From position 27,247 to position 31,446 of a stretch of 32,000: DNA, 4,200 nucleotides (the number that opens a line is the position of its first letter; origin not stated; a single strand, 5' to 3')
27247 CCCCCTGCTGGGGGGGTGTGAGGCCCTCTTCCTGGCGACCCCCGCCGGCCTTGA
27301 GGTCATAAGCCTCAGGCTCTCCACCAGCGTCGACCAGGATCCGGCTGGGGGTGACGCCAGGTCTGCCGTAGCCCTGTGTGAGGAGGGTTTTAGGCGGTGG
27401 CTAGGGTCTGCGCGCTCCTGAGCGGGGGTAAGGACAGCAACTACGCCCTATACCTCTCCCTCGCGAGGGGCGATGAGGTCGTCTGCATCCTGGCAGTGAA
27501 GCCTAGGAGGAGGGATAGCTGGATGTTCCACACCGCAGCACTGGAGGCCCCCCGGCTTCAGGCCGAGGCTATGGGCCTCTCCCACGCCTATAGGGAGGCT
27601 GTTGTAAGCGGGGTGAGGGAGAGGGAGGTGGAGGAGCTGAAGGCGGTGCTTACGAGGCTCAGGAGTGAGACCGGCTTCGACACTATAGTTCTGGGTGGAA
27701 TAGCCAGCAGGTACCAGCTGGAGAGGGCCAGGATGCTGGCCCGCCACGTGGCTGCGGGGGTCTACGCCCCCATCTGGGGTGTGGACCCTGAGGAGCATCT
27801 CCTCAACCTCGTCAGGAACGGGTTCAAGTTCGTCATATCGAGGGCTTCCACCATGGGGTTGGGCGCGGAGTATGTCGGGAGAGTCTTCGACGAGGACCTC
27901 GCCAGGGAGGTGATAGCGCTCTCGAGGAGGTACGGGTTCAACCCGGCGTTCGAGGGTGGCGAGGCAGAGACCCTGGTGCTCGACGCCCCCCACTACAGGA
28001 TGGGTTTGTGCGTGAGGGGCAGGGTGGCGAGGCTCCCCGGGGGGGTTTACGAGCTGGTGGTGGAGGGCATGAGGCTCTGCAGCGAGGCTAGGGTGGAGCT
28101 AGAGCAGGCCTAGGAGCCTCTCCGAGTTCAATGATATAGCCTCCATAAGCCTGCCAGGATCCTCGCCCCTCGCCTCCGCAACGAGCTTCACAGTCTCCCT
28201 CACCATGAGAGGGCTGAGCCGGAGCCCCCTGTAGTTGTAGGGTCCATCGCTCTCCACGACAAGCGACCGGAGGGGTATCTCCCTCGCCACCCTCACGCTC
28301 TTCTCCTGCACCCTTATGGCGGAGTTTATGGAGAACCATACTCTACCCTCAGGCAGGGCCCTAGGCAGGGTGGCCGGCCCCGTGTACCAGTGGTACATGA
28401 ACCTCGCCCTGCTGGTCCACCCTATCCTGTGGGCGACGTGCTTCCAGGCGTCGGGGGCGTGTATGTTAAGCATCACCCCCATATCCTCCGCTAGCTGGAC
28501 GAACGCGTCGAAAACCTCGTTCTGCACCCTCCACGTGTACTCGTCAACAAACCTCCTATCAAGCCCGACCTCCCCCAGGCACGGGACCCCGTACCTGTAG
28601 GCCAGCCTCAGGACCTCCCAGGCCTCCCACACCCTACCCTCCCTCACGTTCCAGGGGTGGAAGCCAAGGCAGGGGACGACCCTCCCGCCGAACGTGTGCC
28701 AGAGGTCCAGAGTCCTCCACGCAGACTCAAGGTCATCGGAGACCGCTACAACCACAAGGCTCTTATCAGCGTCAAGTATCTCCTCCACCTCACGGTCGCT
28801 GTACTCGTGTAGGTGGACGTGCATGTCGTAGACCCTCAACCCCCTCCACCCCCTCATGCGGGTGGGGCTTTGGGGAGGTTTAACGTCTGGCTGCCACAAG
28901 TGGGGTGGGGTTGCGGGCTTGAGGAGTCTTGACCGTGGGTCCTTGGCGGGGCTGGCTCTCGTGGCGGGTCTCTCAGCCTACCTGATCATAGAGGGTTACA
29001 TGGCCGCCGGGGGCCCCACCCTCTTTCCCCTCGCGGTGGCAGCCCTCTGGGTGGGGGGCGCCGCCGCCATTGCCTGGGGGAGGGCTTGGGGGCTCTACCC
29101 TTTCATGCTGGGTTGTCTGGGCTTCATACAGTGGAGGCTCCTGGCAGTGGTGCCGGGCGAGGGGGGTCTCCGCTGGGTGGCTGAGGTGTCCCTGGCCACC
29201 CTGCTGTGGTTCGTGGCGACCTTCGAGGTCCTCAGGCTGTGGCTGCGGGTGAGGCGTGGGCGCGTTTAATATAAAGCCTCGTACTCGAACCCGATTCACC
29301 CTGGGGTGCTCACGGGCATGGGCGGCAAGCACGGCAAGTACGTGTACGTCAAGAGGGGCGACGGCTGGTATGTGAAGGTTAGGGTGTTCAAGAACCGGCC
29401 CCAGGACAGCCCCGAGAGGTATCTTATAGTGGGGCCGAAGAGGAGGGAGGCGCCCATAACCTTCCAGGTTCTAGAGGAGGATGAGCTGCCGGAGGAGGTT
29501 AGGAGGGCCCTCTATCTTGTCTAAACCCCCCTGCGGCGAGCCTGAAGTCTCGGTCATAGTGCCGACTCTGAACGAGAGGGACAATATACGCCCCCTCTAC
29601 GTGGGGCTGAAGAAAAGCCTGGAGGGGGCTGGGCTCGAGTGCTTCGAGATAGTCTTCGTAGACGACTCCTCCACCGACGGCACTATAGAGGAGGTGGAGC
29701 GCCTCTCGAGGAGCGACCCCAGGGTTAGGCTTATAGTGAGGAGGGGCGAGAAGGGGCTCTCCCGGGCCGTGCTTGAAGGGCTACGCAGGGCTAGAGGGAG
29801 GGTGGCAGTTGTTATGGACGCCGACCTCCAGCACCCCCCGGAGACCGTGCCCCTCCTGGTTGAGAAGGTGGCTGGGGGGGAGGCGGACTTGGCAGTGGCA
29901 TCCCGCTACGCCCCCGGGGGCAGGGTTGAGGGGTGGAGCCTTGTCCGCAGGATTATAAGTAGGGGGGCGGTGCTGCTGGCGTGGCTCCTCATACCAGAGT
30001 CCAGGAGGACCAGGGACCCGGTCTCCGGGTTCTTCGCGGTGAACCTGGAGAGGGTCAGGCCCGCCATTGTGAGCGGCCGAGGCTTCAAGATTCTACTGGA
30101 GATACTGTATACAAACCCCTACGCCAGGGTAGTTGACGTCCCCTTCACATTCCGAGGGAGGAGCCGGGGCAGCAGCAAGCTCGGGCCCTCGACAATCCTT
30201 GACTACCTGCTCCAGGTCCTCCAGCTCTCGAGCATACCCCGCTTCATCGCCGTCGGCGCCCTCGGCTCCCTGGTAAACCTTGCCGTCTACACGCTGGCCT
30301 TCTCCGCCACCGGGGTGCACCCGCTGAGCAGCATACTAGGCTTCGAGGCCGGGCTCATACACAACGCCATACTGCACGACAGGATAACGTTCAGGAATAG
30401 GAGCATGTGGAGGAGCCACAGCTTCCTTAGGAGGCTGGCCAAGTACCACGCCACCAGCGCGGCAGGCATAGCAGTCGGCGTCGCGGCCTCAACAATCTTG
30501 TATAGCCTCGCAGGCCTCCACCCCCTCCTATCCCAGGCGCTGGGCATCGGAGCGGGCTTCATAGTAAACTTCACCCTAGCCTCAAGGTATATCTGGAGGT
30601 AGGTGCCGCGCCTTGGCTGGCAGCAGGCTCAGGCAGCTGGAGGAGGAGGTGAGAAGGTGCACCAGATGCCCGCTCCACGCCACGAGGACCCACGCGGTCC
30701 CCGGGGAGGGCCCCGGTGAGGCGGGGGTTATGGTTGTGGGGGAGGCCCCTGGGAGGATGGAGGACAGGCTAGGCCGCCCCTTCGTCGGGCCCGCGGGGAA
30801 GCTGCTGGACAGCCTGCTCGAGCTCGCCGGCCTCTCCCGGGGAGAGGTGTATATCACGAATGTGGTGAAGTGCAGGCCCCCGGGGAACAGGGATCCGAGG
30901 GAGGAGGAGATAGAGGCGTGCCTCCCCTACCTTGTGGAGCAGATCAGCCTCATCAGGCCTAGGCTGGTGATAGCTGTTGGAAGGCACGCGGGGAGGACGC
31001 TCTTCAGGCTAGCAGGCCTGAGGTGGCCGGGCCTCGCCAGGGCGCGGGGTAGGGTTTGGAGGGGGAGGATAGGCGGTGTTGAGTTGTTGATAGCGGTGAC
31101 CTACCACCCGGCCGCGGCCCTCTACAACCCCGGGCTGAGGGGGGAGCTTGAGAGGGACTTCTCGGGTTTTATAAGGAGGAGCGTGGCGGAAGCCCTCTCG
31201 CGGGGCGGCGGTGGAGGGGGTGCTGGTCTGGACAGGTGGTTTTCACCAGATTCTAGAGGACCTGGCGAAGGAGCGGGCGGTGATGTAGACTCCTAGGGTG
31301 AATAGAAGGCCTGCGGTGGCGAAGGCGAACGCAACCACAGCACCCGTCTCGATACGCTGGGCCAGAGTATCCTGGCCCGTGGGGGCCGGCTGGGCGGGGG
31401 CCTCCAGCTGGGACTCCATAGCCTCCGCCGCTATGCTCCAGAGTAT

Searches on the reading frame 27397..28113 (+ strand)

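Call 97: search_protein_families(library=pfam, proteins=[window:27397-28113:+], max_evalue=0.00001)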
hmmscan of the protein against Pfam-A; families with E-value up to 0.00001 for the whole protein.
window:27397-28113:+ (238 aa): 1 family
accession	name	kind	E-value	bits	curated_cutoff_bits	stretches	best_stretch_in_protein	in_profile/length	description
PF01902.24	Diphthami_syn_2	-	3.6e-47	161.2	23.2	1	3-206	2-198/219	Diphthamide synthase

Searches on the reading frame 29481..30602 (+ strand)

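Call 97: search_protein_families(library=pfam, proteins=[window:29481-30602:+], max_evalue=0.00001)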
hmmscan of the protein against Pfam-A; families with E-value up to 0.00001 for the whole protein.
window:29481-30602:+ (373 aa): 3 families
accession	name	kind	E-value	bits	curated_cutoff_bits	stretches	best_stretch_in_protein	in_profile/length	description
PF00535.33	Glycos_transf_2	-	1.7e-31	109.9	23.3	1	24-167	1-132/168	Glycosyl transferase family 2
PF04138.20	GtrA_DPMS_TM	-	1.9e-22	80.1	26.1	1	254-372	1-117/117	GtrA/DPMS, transmembrane domain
PF13641.12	Glyco_tranf_2_3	-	6.4e-06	26.8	27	0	21-125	1-106/230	Glycosyltransferase like family 2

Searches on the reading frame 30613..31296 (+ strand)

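Call 97: search_protein_families(library=pfam, proteins=[window:30613-31296:+], max_evalue=0.00001)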
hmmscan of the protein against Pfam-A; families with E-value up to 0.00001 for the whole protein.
window:30613-31296:+ (227 aa): 1 family
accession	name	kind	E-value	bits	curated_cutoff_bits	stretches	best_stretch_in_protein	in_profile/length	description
PF03167.25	UDG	-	3e-38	131.5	24.3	1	30-176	1-128/141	Uracil DNA glycosylase superfamily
